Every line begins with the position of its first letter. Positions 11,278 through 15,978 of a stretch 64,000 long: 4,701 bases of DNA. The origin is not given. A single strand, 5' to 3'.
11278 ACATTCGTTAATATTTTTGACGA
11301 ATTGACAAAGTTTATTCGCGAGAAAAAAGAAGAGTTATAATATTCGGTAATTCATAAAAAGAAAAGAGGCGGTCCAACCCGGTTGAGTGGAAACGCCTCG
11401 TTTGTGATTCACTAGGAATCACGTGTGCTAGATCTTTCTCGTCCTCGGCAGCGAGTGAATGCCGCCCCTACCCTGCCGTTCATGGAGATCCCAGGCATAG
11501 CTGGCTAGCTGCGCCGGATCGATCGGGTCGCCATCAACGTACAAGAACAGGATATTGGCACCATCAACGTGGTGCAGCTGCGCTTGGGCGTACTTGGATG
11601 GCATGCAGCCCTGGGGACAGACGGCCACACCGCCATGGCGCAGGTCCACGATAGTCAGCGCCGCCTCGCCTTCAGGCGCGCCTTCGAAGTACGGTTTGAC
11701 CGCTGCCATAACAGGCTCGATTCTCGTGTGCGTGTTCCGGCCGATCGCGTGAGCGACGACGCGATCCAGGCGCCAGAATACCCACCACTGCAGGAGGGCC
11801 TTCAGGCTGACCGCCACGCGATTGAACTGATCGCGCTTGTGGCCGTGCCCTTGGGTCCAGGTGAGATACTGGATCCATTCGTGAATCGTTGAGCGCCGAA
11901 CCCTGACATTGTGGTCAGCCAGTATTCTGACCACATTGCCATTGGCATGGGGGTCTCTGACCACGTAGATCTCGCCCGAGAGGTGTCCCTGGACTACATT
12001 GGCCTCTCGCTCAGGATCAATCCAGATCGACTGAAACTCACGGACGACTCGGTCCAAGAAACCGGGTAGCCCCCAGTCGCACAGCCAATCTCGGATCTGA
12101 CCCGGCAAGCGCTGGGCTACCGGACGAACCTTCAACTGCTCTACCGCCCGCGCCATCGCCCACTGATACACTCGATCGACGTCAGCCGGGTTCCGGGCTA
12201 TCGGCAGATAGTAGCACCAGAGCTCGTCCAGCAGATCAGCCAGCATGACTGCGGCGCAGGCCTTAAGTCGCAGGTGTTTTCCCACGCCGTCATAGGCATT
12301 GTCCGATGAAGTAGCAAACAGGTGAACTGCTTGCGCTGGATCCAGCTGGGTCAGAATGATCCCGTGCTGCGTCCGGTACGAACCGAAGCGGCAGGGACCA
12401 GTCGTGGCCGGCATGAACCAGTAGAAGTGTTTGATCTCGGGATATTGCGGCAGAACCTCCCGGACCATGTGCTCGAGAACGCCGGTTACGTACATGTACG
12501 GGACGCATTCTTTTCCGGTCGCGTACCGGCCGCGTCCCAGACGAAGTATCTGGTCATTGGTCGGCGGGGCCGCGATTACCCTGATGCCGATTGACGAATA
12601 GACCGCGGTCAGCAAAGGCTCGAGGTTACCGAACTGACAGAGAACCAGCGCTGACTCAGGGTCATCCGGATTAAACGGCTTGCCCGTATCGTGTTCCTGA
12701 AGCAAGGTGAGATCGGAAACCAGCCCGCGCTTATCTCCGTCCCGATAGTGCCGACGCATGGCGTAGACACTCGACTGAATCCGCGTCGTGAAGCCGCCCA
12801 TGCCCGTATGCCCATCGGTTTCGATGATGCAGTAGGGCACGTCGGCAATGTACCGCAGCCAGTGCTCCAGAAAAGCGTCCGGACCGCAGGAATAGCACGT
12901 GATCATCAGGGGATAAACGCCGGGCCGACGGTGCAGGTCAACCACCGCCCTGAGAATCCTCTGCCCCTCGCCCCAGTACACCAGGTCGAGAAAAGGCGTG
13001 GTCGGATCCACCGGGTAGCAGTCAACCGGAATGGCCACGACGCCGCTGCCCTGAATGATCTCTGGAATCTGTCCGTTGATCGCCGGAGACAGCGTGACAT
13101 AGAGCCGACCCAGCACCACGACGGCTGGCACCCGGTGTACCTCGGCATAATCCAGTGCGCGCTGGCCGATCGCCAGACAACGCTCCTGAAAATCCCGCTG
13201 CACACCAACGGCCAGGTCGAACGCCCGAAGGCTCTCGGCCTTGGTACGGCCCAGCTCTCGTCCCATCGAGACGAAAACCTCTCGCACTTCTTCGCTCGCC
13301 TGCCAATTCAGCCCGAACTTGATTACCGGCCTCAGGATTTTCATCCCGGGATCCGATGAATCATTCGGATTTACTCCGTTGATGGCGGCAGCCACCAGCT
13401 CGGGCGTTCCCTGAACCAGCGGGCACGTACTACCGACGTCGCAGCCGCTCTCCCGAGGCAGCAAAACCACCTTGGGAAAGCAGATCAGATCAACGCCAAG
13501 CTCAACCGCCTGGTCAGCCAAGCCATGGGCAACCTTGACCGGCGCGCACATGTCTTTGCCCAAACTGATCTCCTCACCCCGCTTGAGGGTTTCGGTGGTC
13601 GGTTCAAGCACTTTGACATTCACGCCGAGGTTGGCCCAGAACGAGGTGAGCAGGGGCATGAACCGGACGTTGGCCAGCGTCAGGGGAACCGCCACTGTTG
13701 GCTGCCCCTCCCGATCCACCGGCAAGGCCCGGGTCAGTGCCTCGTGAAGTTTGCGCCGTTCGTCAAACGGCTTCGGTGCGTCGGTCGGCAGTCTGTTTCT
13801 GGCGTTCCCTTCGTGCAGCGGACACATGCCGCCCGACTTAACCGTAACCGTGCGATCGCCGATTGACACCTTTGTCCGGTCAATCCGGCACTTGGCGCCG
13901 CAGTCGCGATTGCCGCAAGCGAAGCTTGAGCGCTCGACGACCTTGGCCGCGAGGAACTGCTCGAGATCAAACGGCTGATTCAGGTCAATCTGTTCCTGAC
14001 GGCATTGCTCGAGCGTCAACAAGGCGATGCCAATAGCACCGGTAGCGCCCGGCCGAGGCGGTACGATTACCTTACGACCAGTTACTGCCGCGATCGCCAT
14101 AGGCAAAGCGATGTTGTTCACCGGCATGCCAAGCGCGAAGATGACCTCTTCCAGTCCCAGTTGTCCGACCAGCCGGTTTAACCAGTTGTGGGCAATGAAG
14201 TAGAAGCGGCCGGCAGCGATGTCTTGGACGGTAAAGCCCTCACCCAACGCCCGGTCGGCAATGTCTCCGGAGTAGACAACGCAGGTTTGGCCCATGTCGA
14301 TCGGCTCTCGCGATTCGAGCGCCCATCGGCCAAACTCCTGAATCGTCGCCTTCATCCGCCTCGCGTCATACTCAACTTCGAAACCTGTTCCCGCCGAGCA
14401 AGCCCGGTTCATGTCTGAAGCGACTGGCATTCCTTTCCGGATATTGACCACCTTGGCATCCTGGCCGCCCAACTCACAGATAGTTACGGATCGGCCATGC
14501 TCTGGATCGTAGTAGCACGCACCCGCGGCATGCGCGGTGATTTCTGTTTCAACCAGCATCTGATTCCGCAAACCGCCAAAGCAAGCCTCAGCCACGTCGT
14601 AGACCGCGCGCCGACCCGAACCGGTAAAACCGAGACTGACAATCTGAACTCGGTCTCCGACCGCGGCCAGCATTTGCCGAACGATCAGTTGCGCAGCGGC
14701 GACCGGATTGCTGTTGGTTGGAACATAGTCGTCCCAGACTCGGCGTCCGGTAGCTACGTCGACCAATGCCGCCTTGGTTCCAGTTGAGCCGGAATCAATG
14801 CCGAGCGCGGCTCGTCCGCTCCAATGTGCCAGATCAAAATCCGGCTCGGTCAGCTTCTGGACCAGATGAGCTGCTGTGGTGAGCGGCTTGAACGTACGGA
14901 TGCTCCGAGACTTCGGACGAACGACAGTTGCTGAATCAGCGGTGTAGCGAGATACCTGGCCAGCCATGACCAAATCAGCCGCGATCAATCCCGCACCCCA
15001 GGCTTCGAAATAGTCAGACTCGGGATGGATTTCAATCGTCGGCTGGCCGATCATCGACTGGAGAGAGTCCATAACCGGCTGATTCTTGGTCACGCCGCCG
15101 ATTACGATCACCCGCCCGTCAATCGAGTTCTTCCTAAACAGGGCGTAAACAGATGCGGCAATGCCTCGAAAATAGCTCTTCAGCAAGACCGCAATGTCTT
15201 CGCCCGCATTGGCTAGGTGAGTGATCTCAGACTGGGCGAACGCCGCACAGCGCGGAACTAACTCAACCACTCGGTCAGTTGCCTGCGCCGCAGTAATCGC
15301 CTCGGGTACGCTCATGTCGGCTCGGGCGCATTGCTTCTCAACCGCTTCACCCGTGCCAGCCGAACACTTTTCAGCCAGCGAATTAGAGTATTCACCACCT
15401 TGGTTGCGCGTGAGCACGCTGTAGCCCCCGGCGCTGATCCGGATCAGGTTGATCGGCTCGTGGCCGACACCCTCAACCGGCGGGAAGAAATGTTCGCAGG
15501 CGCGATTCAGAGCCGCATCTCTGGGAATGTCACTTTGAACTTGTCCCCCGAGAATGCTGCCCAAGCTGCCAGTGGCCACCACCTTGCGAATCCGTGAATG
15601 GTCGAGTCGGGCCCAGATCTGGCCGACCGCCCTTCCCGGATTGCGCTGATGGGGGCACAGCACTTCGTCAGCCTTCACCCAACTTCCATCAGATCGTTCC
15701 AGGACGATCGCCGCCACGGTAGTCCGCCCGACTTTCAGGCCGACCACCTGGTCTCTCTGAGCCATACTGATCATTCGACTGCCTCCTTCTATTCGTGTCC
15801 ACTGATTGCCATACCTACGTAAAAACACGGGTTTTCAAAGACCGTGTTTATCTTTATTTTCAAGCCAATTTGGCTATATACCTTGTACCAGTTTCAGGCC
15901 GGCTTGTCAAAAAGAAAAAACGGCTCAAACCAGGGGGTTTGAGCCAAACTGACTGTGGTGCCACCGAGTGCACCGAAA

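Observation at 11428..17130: High-GC module: 1449-aa fused double-ASKHA activase + dehydratase-like protein adjacent to an archaeal-type GAPDH-family dehydrogenase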

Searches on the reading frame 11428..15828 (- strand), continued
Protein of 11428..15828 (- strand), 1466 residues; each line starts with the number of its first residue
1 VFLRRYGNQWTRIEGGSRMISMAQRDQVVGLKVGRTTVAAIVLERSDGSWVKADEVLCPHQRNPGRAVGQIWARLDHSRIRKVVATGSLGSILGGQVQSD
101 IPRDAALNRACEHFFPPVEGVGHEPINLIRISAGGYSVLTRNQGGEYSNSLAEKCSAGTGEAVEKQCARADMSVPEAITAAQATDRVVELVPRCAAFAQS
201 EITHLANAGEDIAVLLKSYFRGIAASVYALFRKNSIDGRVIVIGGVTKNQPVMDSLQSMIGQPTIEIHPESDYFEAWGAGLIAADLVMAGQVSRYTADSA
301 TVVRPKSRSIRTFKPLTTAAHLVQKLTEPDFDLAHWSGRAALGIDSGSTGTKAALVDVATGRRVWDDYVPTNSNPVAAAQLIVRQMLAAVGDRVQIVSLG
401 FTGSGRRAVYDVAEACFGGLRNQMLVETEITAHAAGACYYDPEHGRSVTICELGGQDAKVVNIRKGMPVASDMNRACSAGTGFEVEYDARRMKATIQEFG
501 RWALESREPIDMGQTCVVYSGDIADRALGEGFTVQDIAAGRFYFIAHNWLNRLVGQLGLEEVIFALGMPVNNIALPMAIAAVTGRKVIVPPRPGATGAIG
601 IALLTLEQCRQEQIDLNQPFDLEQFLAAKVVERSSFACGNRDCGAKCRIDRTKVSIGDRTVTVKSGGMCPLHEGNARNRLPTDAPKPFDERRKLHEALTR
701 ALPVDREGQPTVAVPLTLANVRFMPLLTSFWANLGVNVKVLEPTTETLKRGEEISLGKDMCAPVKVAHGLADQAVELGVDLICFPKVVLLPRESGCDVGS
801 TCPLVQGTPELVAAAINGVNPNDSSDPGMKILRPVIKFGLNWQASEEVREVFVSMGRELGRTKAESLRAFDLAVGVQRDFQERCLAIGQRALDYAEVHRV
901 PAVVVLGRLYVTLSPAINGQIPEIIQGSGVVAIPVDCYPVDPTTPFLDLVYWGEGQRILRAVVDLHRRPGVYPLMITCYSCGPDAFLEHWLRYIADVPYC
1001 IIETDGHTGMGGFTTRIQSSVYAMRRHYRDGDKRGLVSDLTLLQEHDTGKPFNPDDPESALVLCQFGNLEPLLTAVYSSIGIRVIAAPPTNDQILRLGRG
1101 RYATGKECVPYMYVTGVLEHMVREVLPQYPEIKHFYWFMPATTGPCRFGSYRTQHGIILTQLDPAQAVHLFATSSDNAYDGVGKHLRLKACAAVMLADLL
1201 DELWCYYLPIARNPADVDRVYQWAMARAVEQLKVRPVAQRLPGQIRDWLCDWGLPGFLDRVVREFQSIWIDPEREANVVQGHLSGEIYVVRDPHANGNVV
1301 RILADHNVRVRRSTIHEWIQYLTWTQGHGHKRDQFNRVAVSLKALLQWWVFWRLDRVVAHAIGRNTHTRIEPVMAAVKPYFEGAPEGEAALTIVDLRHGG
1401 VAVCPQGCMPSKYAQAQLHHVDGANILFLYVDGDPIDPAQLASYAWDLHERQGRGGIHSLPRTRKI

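Call 76: search_protein_families(library=pfam, proteins=[P0387], max_evalue=10)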
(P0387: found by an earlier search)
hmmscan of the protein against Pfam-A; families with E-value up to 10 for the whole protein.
P0387 (1415 aa): 7 families
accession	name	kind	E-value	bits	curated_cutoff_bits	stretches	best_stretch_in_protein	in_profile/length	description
PF01869.26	BcrAD_BadFG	-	1.6e-62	212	31.5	2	286-539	1-270/271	BadF/BadG/BcrA/BcrD ATPase family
PF09989.15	DUF2229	-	1.2e-51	175.8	29.4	1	640-849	1-218/218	CoA enzyme activase uncharacterised domain (DUF2229)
PF02782.22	FGGY_C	-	6.2e-05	23.3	27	1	438-539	94-193/198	FGGY family of carbohydrate kinases, C-terminal domain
PF22521.2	HypF_C_2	-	0.0014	18.9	27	1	163-215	166-218/241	Carbamoyltransferase, Kae1-like Domain, second subdomain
PF00370.27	FGGY_N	-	0.022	14.8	28.8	1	286-374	3-103/245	FGGY family of carbohydrate kinases, N-terminal domain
PF07299.16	EF-G-binding_N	-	0.045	14.7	27.1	0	613-656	2-45/83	Elongation factor G-binding protein, N-terminal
PF06150.17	ChaB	-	0.28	12.3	27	1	774-801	30-58/60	ChaB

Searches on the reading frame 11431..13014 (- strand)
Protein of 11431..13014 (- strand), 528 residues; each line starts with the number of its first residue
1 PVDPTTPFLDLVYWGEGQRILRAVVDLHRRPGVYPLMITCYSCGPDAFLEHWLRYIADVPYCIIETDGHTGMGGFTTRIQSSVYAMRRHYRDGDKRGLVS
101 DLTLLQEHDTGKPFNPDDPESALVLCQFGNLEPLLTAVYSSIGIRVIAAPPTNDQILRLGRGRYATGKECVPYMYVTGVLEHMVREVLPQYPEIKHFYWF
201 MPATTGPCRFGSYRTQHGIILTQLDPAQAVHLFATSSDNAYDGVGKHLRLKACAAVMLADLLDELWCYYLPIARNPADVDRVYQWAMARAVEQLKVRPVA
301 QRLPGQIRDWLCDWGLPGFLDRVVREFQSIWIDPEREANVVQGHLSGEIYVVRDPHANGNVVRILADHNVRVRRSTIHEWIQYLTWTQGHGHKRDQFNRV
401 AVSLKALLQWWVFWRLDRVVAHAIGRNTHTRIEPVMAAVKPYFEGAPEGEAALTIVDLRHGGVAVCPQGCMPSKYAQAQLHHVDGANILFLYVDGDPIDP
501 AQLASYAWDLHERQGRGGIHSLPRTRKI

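Call 76: search_protein_families(library=pfam, proteins=[window:11431-13014:-], max_evalue=10)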
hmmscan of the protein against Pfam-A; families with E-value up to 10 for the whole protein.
window:11431-13014:- (528 aa): 1 family
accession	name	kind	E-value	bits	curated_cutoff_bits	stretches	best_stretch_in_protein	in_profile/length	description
PF09989.15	DUF2229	-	9.1e-05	22.6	29.4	1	132-186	14-68/218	CoA enzyme activase uncharacterised domain (DUF2229)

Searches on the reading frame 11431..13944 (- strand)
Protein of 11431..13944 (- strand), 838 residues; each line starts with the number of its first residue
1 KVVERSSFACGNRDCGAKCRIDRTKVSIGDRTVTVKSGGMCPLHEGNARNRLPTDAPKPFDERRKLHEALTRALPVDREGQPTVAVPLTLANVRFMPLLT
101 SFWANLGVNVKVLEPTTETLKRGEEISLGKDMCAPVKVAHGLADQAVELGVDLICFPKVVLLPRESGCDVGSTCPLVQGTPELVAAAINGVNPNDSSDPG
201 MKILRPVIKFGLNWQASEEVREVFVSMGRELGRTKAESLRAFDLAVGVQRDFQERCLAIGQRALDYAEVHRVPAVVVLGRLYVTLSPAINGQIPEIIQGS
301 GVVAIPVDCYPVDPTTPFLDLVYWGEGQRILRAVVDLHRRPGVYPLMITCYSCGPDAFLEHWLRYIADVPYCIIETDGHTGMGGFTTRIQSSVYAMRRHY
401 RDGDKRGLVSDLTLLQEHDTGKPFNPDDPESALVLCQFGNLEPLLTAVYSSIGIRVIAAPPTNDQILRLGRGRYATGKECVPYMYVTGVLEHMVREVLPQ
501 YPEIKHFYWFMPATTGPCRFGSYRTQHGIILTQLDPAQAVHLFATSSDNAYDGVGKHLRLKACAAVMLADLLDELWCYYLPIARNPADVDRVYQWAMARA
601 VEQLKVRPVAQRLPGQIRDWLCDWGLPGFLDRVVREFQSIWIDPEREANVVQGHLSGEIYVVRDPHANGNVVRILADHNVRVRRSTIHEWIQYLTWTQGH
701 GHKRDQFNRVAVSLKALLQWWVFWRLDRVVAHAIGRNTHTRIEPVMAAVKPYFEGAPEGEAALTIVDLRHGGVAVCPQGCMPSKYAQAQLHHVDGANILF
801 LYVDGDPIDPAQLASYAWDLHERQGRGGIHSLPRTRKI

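Call 60: predict_structure(alignment_id=A3)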
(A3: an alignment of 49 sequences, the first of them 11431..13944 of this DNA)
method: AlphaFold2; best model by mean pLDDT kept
length: 838 residues; sequences in the alignment: 49
mean_pLDDT: 90.4   pTM: 0.89
mean pLDDT of the five models: 90.4, 89.1, 88.8, 87.7, 87.7
residues with pLDDT >= 90: 610; 70-90: 173; 50-70: 49; < 50: 6
segments of 3 or more residues with pLDDT < 50: none
pLDDT, mean of each block of 10 residues (from residue 1): 83 60 84 69 53 89 97 96 98 97 98 96 87 93 97 96 85 93 92 64 95 95 97 98 98 98 98 97 94 89 97 94 92 97 97 90 95 84 80 94 91 82 87 91 94 93 95 89 95 95 94 83 92 89 72 77 96 98 97 98 92 89 93 98 95 96 95 96 95 90 83 92 96 92 92 85 94 94 93 90 93 95 87 56
secondary structure, 60 per line:
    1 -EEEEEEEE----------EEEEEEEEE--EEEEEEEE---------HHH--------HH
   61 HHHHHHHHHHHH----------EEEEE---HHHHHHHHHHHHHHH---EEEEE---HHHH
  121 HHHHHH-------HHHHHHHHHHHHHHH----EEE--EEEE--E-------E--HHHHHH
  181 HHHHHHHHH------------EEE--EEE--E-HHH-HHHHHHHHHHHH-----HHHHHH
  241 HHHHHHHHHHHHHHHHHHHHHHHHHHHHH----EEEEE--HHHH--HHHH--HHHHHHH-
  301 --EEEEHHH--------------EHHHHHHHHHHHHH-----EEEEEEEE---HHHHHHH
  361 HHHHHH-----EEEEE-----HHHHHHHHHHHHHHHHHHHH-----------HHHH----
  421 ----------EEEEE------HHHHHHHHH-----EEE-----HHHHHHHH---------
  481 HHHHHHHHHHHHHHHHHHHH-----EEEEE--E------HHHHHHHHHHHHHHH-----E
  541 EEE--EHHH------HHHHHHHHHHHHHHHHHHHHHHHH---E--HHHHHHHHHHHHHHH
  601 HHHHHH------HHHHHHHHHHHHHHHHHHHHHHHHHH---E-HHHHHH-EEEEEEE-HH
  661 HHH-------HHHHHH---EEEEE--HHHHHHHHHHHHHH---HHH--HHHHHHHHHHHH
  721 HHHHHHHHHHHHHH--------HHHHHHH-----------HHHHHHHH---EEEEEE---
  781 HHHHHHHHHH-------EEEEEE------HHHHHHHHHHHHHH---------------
elements in order (helices of 4 or more, strands of 3 or more residues): E2-9 E20-28 E31-38 H59-72 E83-87 H91-105 E109-113 H117-126 H134-148 E153-155 E158-161 H175-189 E202-204 E207-209 H218-229 H235-269 E274-278 H281-284 H287-290 H293-299 E303-306 H325-337 E343-350 H354-366 E372-376 H382-401 H413-416 E431-435 H442-450 E456-458 H464-471 H481-500 E506-510 H520-534 E540-543 H556-579 H586-606 H613-638 H644-649 E651-657 H659-663 H671-676 E680-684 H687-700 H709-734 H743-749 H761-768 E772-777 H781-790 E798-803 H810-823

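Call 76: search_protein_families(library=pfam, proteins=[window:11431-13944:-], max_evalue=10)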
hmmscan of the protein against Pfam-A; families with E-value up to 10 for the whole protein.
window:11431-13944:- (838 aa): 1 family
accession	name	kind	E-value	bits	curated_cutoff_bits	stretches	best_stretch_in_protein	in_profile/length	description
PF09989.15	DUF2229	-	1.6e-39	136.2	29.4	2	83-309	1-217/218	CoA enzyme activase uncharacterised domain (DUF2229)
